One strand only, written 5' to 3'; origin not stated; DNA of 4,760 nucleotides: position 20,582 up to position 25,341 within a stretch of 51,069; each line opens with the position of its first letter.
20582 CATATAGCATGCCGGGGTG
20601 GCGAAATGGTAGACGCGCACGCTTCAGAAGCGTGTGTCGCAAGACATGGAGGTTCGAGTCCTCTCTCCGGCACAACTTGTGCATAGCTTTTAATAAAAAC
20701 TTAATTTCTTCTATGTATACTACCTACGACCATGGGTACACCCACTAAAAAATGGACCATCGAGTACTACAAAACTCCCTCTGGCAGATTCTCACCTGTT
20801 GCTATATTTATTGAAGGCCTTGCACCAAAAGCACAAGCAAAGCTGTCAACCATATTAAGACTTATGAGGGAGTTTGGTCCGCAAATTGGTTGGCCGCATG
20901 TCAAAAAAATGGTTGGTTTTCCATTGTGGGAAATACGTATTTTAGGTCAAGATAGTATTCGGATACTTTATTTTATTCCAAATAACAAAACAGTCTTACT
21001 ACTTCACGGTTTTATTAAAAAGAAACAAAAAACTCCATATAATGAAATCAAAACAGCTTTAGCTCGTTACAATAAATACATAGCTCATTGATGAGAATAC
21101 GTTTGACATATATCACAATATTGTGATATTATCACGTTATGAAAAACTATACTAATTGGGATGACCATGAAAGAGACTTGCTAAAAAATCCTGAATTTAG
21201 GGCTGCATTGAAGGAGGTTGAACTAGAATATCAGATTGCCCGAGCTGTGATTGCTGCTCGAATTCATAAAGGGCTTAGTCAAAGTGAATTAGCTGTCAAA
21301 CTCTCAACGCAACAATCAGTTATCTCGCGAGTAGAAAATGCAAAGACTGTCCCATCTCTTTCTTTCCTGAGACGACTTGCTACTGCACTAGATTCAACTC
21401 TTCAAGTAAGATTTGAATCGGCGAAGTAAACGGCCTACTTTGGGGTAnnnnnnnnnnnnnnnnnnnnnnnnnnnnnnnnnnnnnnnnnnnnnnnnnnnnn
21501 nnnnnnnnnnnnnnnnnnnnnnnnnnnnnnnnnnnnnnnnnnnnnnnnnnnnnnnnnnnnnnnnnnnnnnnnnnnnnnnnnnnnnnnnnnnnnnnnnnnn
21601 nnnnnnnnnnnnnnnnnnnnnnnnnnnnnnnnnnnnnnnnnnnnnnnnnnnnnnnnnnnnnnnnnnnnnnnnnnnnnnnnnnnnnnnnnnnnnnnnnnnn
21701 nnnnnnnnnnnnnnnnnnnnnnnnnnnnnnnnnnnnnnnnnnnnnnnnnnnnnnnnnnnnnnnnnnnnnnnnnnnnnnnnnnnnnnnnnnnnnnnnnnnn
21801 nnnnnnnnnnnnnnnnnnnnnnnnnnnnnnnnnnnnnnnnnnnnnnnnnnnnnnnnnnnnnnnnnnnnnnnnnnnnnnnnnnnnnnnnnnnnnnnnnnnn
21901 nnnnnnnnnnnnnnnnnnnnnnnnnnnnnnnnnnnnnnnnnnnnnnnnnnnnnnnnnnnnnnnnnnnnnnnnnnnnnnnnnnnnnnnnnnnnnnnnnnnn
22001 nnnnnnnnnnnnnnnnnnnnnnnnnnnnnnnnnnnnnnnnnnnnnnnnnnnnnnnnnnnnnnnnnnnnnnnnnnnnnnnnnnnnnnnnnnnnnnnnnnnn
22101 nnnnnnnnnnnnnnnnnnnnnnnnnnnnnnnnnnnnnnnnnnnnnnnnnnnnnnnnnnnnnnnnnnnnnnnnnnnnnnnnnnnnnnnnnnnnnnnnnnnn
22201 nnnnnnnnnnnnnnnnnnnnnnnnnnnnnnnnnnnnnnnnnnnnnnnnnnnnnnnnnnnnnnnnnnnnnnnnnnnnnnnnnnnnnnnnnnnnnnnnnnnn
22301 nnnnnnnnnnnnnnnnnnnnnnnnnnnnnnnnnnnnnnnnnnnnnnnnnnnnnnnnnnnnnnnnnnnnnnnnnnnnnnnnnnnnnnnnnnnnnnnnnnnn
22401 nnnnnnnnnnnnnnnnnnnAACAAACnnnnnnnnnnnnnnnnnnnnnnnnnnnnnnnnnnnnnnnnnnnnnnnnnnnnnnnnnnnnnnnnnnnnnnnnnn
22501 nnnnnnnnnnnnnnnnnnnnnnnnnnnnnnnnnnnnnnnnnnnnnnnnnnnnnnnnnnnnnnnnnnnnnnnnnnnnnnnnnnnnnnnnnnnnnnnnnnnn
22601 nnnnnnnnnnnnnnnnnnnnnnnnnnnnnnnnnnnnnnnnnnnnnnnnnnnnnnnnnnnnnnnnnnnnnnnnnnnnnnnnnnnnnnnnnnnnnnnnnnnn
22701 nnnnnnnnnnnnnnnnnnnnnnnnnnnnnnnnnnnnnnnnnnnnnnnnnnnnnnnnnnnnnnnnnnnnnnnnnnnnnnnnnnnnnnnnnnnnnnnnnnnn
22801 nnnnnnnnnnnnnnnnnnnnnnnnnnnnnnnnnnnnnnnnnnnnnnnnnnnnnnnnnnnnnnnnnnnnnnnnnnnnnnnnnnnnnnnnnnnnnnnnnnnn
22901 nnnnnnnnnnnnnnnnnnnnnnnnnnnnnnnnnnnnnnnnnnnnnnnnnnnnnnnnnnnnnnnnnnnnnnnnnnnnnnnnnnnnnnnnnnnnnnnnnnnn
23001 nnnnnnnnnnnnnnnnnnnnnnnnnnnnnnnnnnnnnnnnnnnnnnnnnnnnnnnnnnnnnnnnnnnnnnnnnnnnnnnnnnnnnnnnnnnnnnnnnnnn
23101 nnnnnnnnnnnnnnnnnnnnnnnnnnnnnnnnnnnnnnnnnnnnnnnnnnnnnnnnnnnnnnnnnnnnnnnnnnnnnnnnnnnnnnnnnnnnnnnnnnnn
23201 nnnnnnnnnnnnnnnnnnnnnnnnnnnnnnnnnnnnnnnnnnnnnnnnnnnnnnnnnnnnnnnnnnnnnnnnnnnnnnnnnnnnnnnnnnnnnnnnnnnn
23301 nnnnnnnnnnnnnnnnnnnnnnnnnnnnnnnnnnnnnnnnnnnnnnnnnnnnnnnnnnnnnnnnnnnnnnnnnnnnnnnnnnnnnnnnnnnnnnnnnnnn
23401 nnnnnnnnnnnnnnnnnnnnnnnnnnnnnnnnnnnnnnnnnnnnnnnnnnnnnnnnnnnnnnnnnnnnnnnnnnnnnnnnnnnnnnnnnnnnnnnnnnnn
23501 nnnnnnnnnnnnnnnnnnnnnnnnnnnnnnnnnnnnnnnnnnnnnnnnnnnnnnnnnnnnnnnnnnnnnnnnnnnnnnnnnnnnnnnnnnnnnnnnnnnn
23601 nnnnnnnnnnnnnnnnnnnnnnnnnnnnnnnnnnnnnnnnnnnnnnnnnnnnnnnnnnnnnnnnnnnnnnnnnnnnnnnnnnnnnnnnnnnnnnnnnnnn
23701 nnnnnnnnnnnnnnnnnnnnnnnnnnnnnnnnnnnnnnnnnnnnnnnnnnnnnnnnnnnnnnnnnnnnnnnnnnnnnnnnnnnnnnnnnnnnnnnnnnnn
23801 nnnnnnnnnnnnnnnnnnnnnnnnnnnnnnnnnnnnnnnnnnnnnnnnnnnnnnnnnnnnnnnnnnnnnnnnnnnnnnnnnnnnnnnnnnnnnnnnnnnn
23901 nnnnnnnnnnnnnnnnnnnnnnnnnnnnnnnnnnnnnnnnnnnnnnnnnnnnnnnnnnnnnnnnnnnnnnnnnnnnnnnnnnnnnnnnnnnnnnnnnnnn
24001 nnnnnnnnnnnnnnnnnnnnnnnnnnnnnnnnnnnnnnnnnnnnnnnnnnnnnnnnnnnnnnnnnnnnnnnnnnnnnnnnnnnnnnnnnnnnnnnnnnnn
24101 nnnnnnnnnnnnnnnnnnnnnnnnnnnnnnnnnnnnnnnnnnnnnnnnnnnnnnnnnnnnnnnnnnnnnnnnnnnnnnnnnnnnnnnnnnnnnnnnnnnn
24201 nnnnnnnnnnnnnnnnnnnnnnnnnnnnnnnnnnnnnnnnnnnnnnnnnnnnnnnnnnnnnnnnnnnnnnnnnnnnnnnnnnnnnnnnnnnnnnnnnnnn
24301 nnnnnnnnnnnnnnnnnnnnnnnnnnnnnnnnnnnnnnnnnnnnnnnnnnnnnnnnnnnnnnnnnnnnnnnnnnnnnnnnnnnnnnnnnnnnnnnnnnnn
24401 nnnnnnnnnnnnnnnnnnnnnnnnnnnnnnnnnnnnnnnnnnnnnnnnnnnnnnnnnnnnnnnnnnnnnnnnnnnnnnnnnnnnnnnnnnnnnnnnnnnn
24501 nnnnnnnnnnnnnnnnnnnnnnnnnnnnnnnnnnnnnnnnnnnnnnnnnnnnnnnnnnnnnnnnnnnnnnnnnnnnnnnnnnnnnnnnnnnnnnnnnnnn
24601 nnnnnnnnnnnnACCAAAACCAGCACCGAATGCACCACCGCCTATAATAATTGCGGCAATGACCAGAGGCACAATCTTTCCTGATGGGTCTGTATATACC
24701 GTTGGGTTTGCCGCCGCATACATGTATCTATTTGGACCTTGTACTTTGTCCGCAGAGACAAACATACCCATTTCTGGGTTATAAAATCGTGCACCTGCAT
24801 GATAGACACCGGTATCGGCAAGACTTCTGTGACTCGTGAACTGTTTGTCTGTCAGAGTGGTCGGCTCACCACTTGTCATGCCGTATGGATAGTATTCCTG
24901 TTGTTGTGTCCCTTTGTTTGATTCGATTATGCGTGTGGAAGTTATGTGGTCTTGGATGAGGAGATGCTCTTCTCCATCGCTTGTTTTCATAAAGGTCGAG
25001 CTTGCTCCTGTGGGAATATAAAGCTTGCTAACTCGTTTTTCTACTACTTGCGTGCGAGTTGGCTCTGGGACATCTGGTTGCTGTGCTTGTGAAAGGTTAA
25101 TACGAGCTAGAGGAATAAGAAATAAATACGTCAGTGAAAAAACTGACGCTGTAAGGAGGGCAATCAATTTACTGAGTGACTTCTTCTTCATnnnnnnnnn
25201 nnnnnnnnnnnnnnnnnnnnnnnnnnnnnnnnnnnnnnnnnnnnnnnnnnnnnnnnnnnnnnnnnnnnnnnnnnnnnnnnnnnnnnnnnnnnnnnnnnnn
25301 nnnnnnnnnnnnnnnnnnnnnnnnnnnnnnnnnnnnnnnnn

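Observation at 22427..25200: Rhs cage split from its tips: two independent signal-peptide-bearing RHS-core plus toxin proteins and no recognisable immunity genes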

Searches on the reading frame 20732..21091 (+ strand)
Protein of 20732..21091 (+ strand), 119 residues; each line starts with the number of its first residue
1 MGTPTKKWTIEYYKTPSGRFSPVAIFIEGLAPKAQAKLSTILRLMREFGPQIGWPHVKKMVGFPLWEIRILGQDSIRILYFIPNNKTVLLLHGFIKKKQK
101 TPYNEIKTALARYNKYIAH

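Call 9: search_protein_families(library=pfam, proteins=[window:20732-21091:+], max_evalue=0.01)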
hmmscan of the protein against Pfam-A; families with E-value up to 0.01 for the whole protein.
window:20732-21091:+ (119 aa): 1 family
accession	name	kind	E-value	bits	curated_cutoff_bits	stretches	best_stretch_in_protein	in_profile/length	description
PF05973.20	Gp49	-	6.5e-20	71.4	23.9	1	27-113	3-89/90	Phage derived protein Gp49-like (DUF891)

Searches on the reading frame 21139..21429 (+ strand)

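Call 9: search_protein_families(library=pfam, proteins=[window:21139-21429:+], max_evalue=0.01)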
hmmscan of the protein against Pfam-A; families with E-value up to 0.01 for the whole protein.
window:21139-21429:+ (96 aa): 4 families
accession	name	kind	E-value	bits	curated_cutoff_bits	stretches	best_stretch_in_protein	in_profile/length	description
PF01381.28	HTH_3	-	5.9e-12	45.9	23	1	39-89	3-53/55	Helix-turn-helix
PF13560.12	HTH_31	-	7.5e-10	39.4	27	1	40-85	9-55/64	Helix-turn-helix domain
PF13744.12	HTH_37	-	1.7e-06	28.2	27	1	26-91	12-78/80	Helix-turn-helix domain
PF12844.13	HTH_19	-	0.00055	20.2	30.2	1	39-85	6-52/64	Helix-turn-helix domain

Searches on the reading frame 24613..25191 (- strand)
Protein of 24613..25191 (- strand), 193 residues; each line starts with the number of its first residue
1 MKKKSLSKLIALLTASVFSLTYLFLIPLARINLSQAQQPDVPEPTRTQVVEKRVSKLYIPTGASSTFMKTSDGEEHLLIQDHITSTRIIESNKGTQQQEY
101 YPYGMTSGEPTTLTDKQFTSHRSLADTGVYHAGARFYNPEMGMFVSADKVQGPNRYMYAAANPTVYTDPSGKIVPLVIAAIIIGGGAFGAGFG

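Call 28: find_related_loci(query=A1, collection=genome_contigs, flank=8000)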
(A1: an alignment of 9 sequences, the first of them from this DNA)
Query A1 (193 aa) in genome_contigs; peptide patterns used: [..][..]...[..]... (x = any residue, [..] = any of these).
19 stretches matched a pattern; 4 encode a relative of the query (tblastn E <= 1e-3); 4 distinct loci.
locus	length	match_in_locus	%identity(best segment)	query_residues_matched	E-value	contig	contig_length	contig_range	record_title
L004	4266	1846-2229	66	55-182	8e-61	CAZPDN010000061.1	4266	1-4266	MAG TPA_asm: uncultured Gammaproteobacteria bacterium isolate SRP257259_co1_196 genome assembly, contig: NODE_38749_leng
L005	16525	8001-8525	83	1-175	3e-100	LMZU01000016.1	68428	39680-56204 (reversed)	MAG: Microgenomates bacterium OLB23 UZ22_OP11002CONTIG000016, whole genome shotgun sequence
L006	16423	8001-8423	42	8-172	4e-41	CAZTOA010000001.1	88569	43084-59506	MAG TPA_asm: uncultured Gammaproteobacteria bacterium isolate SRP292972_co2_75 genome assembly, contig: NODE_216_length_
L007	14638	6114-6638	83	1-175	2e-101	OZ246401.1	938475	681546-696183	MAG: uncultured Gammaproteobacteria bacterium isolate SRP278252_co2_763 genome assembly, chromosome: 1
